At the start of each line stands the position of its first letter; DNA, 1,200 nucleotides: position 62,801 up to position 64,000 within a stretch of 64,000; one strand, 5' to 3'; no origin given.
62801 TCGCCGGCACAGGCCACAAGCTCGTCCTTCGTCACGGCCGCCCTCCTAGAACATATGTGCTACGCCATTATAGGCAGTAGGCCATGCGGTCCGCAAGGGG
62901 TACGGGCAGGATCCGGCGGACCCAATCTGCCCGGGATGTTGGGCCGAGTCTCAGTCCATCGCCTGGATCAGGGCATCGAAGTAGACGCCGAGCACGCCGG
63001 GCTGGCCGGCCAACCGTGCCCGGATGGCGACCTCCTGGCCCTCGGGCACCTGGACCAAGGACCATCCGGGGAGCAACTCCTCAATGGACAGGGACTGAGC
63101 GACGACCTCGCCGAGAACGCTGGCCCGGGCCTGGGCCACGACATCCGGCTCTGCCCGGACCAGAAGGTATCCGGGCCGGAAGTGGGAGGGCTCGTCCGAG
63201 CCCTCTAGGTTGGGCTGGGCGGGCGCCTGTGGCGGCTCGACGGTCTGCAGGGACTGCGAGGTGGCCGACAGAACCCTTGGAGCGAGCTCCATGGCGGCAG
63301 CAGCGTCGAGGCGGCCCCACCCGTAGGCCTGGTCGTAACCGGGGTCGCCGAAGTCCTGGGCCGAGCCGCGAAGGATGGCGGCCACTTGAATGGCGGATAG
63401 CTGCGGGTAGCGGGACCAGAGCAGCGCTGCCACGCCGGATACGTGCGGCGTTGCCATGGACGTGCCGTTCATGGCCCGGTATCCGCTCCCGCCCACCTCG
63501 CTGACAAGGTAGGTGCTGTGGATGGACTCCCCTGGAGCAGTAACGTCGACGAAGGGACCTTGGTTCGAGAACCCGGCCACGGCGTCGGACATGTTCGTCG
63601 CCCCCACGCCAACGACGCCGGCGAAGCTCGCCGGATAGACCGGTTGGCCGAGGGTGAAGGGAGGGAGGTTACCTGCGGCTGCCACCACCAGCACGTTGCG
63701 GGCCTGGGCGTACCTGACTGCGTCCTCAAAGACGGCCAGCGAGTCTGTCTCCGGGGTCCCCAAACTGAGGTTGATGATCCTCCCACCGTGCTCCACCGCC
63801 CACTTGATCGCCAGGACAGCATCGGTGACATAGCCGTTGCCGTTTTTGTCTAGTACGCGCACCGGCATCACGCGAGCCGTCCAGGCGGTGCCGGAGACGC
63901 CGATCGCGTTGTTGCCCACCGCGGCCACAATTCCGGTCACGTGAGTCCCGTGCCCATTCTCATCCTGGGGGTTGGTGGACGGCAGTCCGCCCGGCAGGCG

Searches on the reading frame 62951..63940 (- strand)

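Call 56: search_protein_families(library=pfam, proteins=[window:62951-63940:-], max_evalue=0.001)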
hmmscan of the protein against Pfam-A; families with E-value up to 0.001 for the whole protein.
window:62951-63940:- (329 aa): 1 family
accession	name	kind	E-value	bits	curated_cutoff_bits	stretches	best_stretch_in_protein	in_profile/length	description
PF00082.27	Peptidase_S8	-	2.9e-48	165.1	21.8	1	1-209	60-288/288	Subtilase family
